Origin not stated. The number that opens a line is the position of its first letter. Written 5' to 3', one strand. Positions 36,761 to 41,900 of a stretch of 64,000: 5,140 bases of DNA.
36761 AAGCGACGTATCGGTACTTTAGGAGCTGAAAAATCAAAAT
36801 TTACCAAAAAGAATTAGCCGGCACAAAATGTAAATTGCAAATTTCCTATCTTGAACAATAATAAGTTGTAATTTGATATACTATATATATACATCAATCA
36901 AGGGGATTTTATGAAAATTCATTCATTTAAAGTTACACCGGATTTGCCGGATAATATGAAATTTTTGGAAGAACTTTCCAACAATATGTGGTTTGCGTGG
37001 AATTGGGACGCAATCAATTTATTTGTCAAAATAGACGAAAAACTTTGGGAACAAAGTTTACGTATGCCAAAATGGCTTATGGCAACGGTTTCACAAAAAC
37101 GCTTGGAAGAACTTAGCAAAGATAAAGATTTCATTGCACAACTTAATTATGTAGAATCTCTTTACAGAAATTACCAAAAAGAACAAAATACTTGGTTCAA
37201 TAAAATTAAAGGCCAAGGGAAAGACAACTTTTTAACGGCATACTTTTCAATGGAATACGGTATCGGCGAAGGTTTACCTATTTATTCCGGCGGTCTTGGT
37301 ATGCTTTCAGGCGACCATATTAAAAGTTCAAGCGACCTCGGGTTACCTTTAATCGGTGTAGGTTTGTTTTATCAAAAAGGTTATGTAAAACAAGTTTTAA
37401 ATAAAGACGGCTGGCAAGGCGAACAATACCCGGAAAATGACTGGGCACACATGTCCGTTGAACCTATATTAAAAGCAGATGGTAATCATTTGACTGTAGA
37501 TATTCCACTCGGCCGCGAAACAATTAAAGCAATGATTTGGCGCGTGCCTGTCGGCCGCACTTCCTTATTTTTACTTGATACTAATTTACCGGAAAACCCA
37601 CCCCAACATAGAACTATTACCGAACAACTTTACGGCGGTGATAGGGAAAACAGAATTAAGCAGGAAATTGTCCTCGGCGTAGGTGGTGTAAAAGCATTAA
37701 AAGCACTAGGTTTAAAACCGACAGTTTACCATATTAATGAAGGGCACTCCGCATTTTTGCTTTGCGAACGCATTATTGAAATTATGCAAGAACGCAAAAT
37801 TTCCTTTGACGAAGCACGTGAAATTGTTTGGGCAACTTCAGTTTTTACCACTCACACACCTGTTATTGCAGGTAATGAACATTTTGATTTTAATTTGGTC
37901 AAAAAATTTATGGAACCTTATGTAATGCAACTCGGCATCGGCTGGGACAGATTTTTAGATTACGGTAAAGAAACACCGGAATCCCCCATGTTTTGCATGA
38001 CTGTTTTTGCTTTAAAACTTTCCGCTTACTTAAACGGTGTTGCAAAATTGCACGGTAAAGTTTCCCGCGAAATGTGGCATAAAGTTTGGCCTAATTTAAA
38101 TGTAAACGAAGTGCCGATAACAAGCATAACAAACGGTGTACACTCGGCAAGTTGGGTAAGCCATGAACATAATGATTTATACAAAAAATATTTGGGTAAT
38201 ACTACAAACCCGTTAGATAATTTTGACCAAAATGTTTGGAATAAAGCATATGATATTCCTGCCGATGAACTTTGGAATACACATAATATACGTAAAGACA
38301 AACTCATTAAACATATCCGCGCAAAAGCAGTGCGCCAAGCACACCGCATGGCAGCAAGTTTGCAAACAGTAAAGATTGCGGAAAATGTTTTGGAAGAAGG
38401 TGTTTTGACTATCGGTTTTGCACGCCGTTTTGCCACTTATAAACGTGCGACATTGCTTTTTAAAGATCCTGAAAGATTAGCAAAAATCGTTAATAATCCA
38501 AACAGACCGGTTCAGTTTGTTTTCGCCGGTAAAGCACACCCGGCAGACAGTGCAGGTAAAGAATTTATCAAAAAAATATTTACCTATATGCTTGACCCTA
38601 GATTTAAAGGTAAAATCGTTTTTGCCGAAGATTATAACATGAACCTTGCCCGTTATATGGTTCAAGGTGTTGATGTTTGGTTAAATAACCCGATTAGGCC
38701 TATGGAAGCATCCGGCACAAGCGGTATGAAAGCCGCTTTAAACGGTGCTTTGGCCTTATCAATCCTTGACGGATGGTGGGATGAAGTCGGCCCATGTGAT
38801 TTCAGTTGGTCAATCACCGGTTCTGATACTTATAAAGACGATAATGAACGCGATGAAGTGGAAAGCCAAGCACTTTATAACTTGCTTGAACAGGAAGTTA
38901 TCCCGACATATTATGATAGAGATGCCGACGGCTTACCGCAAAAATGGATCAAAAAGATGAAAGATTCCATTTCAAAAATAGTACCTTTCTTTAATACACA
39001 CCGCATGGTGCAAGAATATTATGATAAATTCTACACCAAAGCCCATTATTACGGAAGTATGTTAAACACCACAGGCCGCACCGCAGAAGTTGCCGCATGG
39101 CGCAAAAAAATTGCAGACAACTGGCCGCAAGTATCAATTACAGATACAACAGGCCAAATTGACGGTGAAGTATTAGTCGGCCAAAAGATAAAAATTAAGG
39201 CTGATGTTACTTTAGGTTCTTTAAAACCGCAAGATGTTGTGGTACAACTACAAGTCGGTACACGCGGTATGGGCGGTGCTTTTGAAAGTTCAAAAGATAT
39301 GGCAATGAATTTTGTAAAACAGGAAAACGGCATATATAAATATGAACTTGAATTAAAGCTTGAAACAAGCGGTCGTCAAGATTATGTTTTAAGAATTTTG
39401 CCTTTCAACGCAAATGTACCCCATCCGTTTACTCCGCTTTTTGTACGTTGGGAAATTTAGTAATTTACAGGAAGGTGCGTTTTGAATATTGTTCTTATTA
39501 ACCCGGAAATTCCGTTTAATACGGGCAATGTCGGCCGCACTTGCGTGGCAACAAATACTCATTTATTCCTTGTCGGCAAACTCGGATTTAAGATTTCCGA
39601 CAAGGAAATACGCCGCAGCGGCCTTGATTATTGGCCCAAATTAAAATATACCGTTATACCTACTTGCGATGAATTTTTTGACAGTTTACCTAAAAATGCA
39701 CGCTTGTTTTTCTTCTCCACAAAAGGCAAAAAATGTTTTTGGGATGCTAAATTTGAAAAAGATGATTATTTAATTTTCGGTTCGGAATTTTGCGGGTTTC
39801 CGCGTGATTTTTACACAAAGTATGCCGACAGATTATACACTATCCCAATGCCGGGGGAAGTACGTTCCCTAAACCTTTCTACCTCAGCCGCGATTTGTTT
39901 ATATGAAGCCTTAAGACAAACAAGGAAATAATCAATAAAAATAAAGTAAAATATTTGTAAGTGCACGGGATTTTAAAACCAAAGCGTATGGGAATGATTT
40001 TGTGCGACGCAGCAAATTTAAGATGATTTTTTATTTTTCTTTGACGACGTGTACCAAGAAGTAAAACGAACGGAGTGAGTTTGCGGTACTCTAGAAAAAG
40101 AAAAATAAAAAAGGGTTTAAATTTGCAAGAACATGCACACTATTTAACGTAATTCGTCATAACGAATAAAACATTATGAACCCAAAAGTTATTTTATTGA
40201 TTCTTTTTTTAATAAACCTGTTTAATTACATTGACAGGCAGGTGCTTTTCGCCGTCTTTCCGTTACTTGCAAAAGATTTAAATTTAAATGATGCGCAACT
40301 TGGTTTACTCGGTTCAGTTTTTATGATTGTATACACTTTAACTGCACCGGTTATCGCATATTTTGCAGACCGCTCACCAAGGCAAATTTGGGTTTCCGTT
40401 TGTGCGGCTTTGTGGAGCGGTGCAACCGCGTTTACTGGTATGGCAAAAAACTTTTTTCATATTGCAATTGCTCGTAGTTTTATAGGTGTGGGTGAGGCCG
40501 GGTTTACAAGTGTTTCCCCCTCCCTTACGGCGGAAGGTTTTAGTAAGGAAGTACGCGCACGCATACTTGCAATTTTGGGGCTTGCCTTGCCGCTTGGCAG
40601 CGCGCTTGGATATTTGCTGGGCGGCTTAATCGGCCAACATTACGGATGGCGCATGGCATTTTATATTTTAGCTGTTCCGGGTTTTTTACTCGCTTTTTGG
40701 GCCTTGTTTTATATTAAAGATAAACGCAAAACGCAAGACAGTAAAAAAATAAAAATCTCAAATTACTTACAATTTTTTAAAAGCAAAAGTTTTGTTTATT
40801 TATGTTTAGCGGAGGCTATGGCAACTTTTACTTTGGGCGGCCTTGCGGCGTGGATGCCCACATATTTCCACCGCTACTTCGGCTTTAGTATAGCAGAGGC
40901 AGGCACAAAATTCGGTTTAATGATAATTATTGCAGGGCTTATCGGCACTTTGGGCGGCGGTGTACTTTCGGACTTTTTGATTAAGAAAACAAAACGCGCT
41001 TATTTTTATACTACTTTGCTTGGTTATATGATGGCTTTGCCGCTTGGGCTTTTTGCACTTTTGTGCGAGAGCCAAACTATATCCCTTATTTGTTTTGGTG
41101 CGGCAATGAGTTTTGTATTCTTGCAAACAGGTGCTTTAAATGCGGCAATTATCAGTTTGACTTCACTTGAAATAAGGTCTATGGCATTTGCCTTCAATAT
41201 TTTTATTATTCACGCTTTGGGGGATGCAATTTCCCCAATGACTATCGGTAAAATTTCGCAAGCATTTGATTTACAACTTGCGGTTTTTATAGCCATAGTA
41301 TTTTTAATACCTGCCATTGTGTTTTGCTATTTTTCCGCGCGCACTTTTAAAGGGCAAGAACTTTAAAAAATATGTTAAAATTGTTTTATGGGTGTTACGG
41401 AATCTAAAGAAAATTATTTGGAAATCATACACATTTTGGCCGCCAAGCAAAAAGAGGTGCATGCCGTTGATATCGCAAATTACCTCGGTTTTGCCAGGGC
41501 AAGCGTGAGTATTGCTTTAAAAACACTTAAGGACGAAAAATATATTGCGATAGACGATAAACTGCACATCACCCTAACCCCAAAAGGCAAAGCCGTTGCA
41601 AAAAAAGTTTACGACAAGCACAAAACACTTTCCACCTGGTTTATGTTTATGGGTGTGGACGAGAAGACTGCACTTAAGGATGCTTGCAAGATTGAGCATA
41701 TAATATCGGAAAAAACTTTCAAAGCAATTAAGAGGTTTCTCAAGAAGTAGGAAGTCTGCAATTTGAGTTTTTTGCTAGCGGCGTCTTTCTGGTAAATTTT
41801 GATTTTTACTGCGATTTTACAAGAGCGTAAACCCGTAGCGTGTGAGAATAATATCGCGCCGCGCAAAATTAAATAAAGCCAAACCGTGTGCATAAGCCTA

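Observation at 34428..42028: Second repeat family: 90-115-bp imperfect palindromes with a conserved core and three interchangeable arm types; five copies all co-oriented with the downstream gene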

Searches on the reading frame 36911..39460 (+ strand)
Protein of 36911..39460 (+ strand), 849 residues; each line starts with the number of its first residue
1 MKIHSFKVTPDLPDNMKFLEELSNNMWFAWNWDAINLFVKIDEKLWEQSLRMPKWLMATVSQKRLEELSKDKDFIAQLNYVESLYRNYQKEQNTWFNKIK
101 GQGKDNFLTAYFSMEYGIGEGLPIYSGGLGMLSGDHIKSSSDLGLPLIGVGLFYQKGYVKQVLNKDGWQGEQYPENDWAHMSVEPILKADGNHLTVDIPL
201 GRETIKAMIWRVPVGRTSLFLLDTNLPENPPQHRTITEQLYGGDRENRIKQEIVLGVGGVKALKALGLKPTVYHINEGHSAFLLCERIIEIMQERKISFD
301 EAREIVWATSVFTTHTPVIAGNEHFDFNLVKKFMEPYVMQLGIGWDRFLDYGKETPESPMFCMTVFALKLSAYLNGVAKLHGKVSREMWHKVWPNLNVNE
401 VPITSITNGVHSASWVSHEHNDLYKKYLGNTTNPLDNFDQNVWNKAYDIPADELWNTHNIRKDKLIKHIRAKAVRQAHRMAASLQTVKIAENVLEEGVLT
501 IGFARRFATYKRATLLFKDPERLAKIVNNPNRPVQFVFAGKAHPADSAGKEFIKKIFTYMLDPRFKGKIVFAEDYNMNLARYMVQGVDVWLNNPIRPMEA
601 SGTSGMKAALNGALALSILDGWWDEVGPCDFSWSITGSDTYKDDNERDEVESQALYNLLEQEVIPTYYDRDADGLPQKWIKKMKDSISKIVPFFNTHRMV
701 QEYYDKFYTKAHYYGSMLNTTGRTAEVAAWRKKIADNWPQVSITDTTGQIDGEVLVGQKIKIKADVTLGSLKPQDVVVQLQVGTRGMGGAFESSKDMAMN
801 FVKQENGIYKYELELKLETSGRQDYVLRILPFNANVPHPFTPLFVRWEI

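Call 46: search_protein_families(library=pfam, proteins=[window:36911-39460:+], max_evalue=0.00001)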
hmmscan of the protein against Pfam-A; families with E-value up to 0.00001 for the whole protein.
window:36911-39460:+ (849 aa): 2 families
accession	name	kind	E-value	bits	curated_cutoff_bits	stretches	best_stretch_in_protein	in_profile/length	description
PF00343.26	Phosphorylase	-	2e-32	112.8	27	1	271-621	218-579/713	Carbohydrate phosphorylase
PF11897.13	DUF3417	-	2.3e-28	99.2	25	1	12-121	1-108/109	Protein of unknown function (DUF3417)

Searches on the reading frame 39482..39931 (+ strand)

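Call 46: search_protein_families(library=pfam, proteins=[window:39482-39931:+], max_evalue=0.00001)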
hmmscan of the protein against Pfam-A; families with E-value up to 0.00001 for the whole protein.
window:39482-39931:+ (149 aa): 1 family
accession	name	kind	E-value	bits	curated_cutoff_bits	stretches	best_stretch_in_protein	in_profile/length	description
PF00588.24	SpoU_methylase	-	4.2e-30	105.2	29.7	1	2-141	3-142/142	SpoU rRNA Methylase family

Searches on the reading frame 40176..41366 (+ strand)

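Call 46: search_protein_families(library=pfam, proteins=[window:40176-41366:+], max_evalue=0.00001)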
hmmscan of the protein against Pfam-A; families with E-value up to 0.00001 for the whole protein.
window:40176-41366:+ (396 aa): 3 families
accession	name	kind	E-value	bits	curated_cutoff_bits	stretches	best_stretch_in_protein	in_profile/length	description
PF07690.21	MFS_1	-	2.3e-46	158.7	33.4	1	10-354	1-347/347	Major Facilitator Superfamily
PF03137.26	OATP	-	1.1e-12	47.5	25.8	1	194-304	283-394/545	Organic Anion Transporter Polypeptide (OATP) family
PF00083.30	Sugar_tr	-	1.4e-07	31.2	22.3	1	13-178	19-190/452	Sugar (and other) transporter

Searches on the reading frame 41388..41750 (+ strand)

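Call 46: search_protein_families(library=pfam, proteins=[window:41388-41750:+], max_evalue=0.00001)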
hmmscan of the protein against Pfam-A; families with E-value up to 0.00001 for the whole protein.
window:41388-41750:+ (120 aa): 2 families
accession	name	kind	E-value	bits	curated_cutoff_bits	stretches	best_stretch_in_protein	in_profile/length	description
PF02742.21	Fe_dep_repr_C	-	7.4e-15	55.1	27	1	64-119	1-57/70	Iron dependent repressor, metal binding and dimerisation domain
PF01325.25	Fe_dep_repress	-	1.7e-06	28.6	26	1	4-60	3-59/60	Iron dependent repressor, N-terminal DNA binding domain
